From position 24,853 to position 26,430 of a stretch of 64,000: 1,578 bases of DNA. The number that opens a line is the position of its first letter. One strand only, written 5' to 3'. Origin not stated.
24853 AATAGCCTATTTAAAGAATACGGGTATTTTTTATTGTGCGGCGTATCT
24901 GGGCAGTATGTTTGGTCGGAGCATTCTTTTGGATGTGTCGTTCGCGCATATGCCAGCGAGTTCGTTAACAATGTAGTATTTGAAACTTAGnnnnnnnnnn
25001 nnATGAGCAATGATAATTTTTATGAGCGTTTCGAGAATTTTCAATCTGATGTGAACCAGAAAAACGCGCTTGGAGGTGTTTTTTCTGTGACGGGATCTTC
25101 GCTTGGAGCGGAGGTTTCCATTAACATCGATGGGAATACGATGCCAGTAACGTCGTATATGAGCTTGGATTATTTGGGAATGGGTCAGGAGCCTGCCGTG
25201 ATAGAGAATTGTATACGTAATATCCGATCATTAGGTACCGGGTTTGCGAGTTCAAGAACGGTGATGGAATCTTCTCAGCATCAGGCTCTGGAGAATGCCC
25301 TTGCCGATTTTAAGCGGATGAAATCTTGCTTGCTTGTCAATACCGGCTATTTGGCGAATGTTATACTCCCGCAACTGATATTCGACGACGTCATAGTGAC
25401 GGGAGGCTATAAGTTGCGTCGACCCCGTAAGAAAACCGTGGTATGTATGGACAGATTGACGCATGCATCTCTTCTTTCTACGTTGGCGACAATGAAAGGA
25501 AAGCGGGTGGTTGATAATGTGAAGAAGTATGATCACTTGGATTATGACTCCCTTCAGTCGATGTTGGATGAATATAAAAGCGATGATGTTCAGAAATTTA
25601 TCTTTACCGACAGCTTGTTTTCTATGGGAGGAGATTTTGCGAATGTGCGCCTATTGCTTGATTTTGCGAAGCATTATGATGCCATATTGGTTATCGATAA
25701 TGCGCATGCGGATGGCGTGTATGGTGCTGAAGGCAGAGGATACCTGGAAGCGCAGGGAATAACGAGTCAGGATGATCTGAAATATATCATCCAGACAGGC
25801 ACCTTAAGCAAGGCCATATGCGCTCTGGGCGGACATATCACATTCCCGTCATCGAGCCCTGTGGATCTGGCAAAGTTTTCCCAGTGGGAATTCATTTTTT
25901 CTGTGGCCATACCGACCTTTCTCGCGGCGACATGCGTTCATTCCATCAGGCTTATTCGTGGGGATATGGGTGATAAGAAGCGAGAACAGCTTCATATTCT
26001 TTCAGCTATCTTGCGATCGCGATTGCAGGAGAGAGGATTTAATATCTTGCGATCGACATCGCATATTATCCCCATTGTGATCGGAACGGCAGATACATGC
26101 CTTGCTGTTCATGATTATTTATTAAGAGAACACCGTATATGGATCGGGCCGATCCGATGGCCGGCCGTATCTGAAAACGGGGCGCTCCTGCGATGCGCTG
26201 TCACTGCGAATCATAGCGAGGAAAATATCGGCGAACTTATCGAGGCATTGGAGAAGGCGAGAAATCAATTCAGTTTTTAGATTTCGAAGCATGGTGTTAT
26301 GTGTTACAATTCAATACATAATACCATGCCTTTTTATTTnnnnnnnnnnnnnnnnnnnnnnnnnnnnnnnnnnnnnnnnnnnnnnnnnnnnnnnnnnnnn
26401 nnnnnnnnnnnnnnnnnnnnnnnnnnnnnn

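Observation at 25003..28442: AOS-family PLP enzyme + multi-TM histidine kinase + single-domain response regulator directly upstream of the type IV pilus operon: candidate CqsA/LqsA-type autoinducer module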

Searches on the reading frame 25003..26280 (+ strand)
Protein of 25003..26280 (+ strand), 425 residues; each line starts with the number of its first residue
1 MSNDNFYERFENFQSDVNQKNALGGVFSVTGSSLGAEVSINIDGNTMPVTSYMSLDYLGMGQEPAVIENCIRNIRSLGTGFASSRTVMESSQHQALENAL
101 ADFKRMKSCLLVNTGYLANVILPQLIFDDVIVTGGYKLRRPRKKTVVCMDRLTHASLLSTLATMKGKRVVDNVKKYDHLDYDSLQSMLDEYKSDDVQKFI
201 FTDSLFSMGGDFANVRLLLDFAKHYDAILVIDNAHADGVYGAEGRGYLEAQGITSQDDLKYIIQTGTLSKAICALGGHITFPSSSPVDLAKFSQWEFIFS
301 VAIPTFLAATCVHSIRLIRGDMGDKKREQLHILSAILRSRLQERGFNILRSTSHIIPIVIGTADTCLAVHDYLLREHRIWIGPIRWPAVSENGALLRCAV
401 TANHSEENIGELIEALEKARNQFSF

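Call 3: search_protein_families(library=pfam, proteins=[window:25003-26280:+], max_evalue=0.01)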
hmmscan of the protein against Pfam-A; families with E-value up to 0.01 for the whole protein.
window:25003-26280:+ (425 aa): 1 family
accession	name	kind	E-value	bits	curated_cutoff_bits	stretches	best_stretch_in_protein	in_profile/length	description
PF00155.27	Aminotran_1_2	-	2.2e-32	113.1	19.7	1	57-416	11-361/361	Aminotransferase class I and II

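Call 4: search_protein_families(library=ncbifam, proteins=[window:25003-26280:+], max_evalue=0.01)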
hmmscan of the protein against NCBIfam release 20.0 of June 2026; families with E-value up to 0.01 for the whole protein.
window:25003-26280:+ (425 aa): 11 families
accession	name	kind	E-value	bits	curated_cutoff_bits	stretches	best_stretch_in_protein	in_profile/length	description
TIGR00858.1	bioF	equivalog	9.9e-75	251.5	426.45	1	37-417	13-365/365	8-amino-7-oxononanoate synthase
TIGR01821.1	5aminolev_synth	equivalog_domain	6.5e-64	216.3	338.55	1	47-422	45-396/402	5-aminolevulinate synthase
NF005394.0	PRK06939.1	equivalog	1.3e-58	198.7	460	1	40-423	36-394/397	glycine C-acetyltransferase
TIGR01825.1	gly_Cac_T_rel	subfamily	4e-54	183.7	535.4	1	40-421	28-380/385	BioF/Kbl family PLP-dependent acyltransferase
NF047599.1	SerpalmtaseBetaP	equivalog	1.6e-52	178.5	500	1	54-423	50-393/394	serine palmitoyltransferase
NF047600.1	SerpalmtaseCFB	equivalog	3.2e-51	174.2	640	1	8-422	7-391/395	serine palmitoyltransferase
TIGR01822.1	2am3keto_CoA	equivalog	5.2e-46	157.3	493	1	36-420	30-387/393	glycine C-acetyltransferase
NF005526.0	PRK07179.1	equivalog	2.5e-42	144.9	428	1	54-423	61-399/407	alpha-hydroxyketone-type quorum-sensing autoinducer synthase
NF047603.1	SerpalmtaseAlphaP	equivalog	1.2e-41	142.7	670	1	55-419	53-392/399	serine palmitoyltransferase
NF005697.0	PRK07505.1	subfamily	1.8e-37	129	342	1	49-421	50-400/405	hypothetical protein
NF004608.1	PRK05937.1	equivalog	6.2e-23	81.2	399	1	80-341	42-279/366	8-amino-7-oxononanoate synthase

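Call 8: find_homologous_proteins(query=window:25003-26280:+)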
Query window:25003-26280:+ (425 aa): 175 proteins with E <= 0.001 among 5723 candidates; the best 120 are listed.
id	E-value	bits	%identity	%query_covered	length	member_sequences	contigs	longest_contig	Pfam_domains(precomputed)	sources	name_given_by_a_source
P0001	4.7e-283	956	100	100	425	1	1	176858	PF00155.28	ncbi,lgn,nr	ncbi:MAG: aminotransferase class I/II-fold pyridoxal phosphate-dependent enzyme [Candidatus Moranbac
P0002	3.5e-158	545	59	100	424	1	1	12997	PF00155.28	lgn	-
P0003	5.3e-103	363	44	100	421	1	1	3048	PF00155.28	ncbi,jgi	ncbi:MAG: aminotransferase class I/II-fold pyridoxal phosphate-dependent enzyme [Parcubacteria group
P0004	7.0e-101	356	44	99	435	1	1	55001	PF00155.28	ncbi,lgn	-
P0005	9.5e-90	319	45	89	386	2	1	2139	PF00155.28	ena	-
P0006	3.3e-88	314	41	98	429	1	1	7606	PF00155.28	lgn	-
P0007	1.3e-87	312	41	98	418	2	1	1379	PF00155.28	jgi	jgi:7-keto-8-aminopelargonate synthetase-like enzyme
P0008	8.8e-87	310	41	98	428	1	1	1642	PF00155.28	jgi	jgi:7-keto-8-aminopelargonate synthetase-like enzyme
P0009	2.2e-84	302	40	98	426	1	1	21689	PF00155.28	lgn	-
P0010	7.3e-84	300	41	91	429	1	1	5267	PF00155.28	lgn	-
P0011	6.7e-83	297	40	98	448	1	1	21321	PF00155.28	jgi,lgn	jgi:7-keto-8-aminopelargonate synthetase-like enzyme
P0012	7.6e-78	280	38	96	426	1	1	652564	PF00155.28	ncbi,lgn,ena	-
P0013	6.4e-46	175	33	88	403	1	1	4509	PF00155.28,PF01212.28,PF01053.27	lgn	-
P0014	2.3e-45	173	32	88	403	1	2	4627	PF00155.28,PF01212.28,PF01053.27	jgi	jgi:5-aminolevulinate synthase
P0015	1.3e-44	171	33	88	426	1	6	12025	PF00155.28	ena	-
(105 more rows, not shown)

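Call 9: search_solved_structures(query=window:25003-26280:+, max_evalue=1e-10)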
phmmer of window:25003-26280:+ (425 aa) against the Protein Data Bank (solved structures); distinct sequences matched with E-value up to 1e-10: 41.
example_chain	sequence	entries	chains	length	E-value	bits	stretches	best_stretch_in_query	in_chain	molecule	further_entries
7x98_A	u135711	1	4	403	3.3e-42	148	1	48-418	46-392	5-aminolevulinate synthase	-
2bwn_A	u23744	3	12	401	1.5e-40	142.5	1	43-417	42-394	5-AMINOLEVULINATE SYNTHASE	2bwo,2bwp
5qqq_B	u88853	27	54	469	3.9e-37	131.3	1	49-416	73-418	5-aminolevulinate synthase, erythroid-specific, mitochondrial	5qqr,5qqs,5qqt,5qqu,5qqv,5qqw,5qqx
6onn_A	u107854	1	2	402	8.6e-37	130.2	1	40-419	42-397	8-amino-7-oxononanoate synthase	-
8s1y_A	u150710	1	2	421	5.8e-36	127.4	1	49-421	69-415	8-amino-7-oxononanoate synthase/2-amino-3-ketobutyrate coenzyme A ligase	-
7poa_A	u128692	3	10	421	1.5e-35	126.1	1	49-421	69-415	8-amino-7-oxononanoate synthase/2-amino-3-ketobutyrate coenzyme A ligase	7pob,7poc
5vnx_A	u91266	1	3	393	1.6e-34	122.7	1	45-420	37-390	8-amino-7-oxononanoate synthase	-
5jay_A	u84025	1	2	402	3.3e-33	118.3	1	41-417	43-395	8-amino-7-oxononanoate synthase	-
8eim_A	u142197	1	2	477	1.9e-32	115.9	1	48-422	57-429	5-aminolevulinate synthase, mitochondrial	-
5txr_B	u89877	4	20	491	2.1e-32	115.7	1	48-422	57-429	5-aminolevulinate synthase, mitochondrial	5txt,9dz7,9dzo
3tqx_A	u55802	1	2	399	9.3e-32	113.6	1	47-417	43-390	2-amino-3-ketobutyrate coenzyme A ligase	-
8dle_A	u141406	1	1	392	1.6e-31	112.8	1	51-417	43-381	8-amino-7-oxononanoate synthase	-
1bs0_A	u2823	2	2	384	1.7e-31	112.7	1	51-416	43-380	PROTEIN (8-AMINO-7-OXONANOATE SYNTHASE) | 8-amino-7-oxononanoate synthase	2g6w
8guh_A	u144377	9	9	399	2.7e-31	112.1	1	37-420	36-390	Serine palmitoyltransferase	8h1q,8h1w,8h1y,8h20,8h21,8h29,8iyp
3a2b_A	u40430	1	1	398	2.9e-31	112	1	37-420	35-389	Serine palmitoyltransferase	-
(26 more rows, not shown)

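Call 10: find_encoding_contigs(protein=P0002, flank=8000, max_places=3)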
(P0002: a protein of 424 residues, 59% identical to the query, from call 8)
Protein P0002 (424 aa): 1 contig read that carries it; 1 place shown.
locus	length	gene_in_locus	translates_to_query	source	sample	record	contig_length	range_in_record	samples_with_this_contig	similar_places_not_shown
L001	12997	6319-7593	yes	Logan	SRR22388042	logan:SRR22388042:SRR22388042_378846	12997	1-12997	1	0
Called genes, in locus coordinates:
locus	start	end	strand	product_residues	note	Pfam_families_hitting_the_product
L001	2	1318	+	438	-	?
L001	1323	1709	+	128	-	-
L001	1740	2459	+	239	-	PF00175:NAD_binding_1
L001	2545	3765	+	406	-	PF05228:CHASE4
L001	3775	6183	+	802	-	PF00175:NAD_binding_1, PF00989:PAS, PF08448:PAS_4, PF13426:PAS_9, PF00989:PAS, PF08448:PAS_4, PF13426:PAS_9, PF00512:HisKA, +6 more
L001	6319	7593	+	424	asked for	PF00155:Aminotran_1_2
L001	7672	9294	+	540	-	PF00512:HisKA, PF02518:HATPase_c, PF13581:HATPase_c_2 (weak)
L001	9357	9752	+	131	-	PF00072:Response_reg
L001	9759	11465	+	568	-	PF05157:MshEN, PF00437:T2SSE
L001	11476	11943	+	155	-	-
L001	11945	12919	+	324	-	PF00892:EamA (weak)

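Call 11: find_encoding_contigs(protein=P0004, flank=8000, max_places=3)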
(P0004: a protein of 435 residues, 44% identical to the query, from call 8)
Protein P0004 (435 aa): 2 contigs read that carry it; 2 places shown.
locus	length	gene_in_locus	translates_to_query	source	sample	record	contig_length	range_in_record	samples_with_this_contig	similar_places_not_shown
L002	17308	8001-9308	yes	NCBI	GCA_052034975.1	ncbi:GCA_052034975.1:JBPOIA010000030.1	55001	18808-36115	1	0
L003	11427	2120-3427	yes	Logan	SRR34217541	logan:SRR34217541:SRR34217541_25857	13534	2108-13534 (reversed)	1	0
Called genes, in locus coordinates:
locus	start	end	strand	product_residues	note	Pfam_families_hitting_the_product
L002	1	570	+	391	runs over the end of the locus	PF13439:Glyco_transf_4, PF13579:Glyco_trans_4_4, PF00534:Glycos_transf_1, PF13692:Glyco_trans_1_4, PF13524:Glyco_trans_1_2 (weak)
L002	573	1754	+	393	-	PF13692:Glyco_trans_1_4, PF13524:Glyco_trans_1_2, PF00534:Glycos_transf_1 (weak)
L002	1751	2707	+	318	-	PF01073:3Beta_HSD, PF01370:Epimerase, PF02719:Polysacc_synt_2, PF04321:RmlD_sub_bind, PF07993:NAD_binding_4, PF08659:KR (weak), PF16363:GDP_Man_Dehyd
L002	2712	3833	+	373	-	PF13439:Glyco_transf_4, PF00534:Glycos_transf_1, PF13692:Glyco_trans_1_4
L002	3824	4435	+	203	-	-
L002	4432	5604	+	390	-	PF13439:Glyco_transf_4, PF13579:Glyco_trans_4_4, PF20706:GT4-conflict, PF00534:Glycos_transf_1, PF13692:Glyco_trans_1_4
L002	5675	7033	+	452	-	-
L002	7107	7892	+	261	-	PF12705:PDDEXK_1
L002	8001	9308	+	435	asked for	PF00155:Aminotran_1_2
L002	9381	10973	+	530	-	PF16927:HisKA_7TM, PF00512:HisKA, PF02518:HATPase_c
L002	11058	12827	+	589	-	PF00664:ABC_membrane, PF00005:ABC_tran, PF02463:SMC_N (faint)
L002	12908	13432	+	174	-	-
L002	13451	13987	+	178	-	-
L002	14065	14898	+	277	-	-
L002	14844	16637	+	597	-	PF16927:HisKA_7TM (weak), PF00512:HisKA, PF02518:HATPase_c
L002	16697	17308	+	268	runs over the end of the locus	PF00072:Response_reg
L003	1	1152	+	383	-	?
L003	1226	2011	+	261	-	PF12705:PDDEXK_1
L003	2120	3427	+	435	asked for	PF00155:Aminotran_1_2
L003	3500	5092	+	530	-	PF16927:HisKA_7TM, PF00512:HisKA, PF02518:HATPase_c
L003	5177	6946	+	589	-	PF00664:ABC_membrane, PF00005:ABC_tran, PF02463:SMC_N (faint)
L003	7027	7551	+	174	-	-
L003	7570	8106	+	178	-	-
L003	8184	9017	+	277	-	-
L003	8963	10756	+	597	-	PF16927:HisKA_7TM (weak), PF00512:HisKA, PF02518:HATPase_c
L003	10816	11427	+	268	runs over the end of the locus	PF00072:Response_reg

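Call 12: find_encoding_contigs(protein=P0012, flank=8000, max_places=3)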
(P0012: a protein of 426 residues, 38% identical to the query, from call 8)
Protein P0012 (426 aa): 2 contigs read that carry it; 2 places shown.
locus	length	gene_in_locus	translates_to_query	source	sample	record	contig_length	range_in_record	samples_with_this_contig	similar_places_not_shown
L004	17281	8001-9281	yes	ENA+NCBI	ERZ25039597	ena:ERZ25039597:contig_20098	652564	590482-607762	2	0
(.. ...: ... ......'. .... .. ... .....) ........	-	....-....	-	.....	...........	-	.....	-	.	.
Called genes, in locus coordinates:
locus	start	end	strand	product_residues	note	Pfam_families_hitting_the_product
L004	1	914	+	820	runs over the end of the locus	PF13191:AAA_16 (faint), PF13401:AAA_22 (faint), PF07724:AAA_2, PF00004:AAA, PF07728:AAA_5, PF10431:ClpB_D2-small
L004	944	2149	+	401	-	PF13439:Glyco_transf_4, PF13579:Glyco_trans_4_4, PF00534:Glycos_transf_1, PF13692:Glyco_trans_1_4, PF13524:Glyco_trans_1_2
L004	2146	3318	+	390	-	PF00534:Glycos_transf_1 (weak), PF13692:Glyco_trans_1_4, PF13524:Glyco_trans_1_2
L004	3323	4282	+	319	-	PF01073:3Beta_HSD, PF01370:Epimerase, PF02719:Polysacc_synt_2, PF04321:RmlD_sub_bind, PF07993:NAD_binding_4 (weak), PF08659:KR (weak), PF16363:GDP_Man_Dehyd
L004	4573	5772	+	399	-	PF13439:Glyco_transf_4, PF00534:Glycos_transf_1, PF13692:Glyco_trans_1_4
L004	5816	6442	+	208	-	-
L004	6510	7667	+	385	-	PF13439:Glyco_transf_4, PF13579:Glyco_trans_4_4, PF20706:GT4-conflict, PF00534:Glycos_transf_1, PF13692:Glyco_trans_1_4, PF13524:Glyco_trans_1_2 (weak)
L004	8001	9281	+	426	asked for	PF00155:Aminotran_1_2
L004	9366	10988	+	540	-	PF16927:HisKA_7TM (weak), PF00512:HisKA, PF02518:HATPase_c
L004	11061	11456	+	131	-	PF02675:AdoMet_dc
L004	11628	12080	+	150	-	-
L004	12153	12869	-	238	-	-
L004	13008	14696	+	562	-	PF16927:HisKA_7TM, PF00512:HisKA, PF02518:HATPase_c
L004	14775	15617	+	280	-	PF00072:Response_reg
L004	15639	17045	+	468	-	PF01336:tRNA_anti-codon, PF00152:tRNA-synt_2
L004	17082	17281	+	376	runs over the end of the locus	PF06723:MreB_Mbl, PF00022:Actin (faint), PF00012:HSP70, PF11104:PilM_2 (faint), PF14450:FtsA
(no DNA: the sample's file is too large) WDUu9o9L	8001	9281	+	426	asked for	PF00155:Aminotran_1_2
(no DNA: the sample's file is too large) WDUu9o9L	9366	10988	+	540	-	PF16927:HisKA_7TM (weak), PF00512:HisKA, PF02518:HATPase_c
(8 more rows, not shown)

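Call 14: find_encoding_contigs(protein=P0009, flank=8000, max_places=2)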
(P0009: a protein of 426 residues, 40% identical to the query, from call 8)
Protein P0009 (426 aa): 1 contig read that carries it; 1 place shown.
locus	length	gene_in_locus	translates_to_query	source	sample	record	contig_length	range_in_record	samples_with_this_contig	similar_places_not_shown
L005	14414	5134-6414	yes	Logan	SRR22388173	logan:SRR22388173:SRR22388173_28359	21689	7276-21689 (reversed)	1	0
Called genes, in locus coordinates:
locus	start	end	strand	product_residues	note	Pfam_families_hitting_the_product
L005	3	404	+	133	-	?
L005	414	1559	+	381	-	PF13439:Glyco_transf_4, PF00534:Glycos_transf_1, PF13692:Glyco_trans_1_4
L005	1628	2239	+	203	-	-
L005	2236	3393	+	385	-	PF13439:Glyco_transf_4, PF13579:Glyco_trans_4_4, PF20706:GT4-conflict, PF00534:Glycos_transf_1, PF13692:Glyco_trans_1_4, PF13524:Glyco_trans_1_2 (weak)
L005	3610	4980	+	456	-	-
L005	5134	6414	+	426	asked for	PF00155:Aminotran_1_2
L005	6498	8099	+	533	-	PF16927:HisKA_7TM, PF00512:HisKA, PF02518:HATPase_c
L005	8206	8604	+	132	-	PF02675:AdoMet_dc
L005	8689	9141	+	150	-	-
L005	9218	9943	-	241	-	-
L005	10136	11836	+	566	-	PF16927:HisKA_7TM, PF00512:HisKA, PF02518:HATPase_c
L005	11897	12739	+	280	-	PF00072:Response_reg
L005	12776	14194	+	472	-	PF01336:tRNA_anti-codon, PF00152:tRNA-synt_2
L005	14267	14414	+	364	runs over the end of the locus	PF00022:Actin (faint), PF06723:MreB_Mbl, PF11104:PilM_2 (faint), PF00012:HSP70, PF14450:FtsA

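Call 15: find_encoding_contigs(protein=P0011, flank=8000, max_places=2)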
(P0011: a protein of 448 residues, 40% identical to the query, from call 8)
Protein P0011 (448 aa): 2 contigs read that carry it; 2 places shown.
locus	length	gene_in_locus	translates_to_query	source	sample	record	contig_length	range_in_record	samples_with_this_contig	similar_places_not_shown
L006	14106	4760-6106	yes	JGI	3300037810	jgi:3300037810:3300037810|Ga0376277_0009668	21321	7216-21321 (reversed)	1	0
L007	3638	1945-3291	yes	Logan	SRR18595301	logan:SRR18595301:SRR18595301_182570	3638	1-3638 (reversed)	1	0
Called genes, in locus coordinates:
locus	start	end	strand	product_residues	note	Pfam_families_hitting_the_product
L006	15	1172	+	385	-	PF13439:Glyco_transf_4, PF00534:Glycos_transf_1, PF13692:Glyco_trans_1_4, PF13524:Glyco_trans_1_2 (weak)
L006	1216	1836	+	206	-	-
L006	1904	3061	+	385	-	PF13439:Glyco_transf_4, PF13579:Glyco_trans_4_4, PF20706:GT4-conflict, PF00534:Glycos_transf_1, PF13692:Glyco_trans_1_4, PF13524:Glyco_trans_1_2 (faint)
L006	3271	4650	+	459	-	-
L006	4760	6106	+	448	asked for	PF00155:Aminotran_1_2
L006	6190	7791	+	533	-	PF16927:HisKA_7TM, PF00512:HisKA, PF02518:HATPase_c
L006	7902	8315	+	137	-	PF02675:AdoMet_dc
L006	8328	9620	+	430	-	PF02843:GARS_C (faint), PF01071:GARS_A (weak)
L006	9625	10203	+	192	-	-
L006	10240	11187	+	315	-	-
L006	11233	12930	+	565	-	PF00512:HisKA, PF02518:HATPase_c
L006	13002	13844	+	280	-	PF00072:Response_reg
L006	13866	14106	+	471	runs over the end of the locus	PF01336:tRNA_anti-codon, PF00152:tRNA-synt_2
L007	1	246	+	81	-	?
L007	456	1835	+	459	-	-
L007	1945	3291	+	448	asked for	PF00155:Aminotran_1_2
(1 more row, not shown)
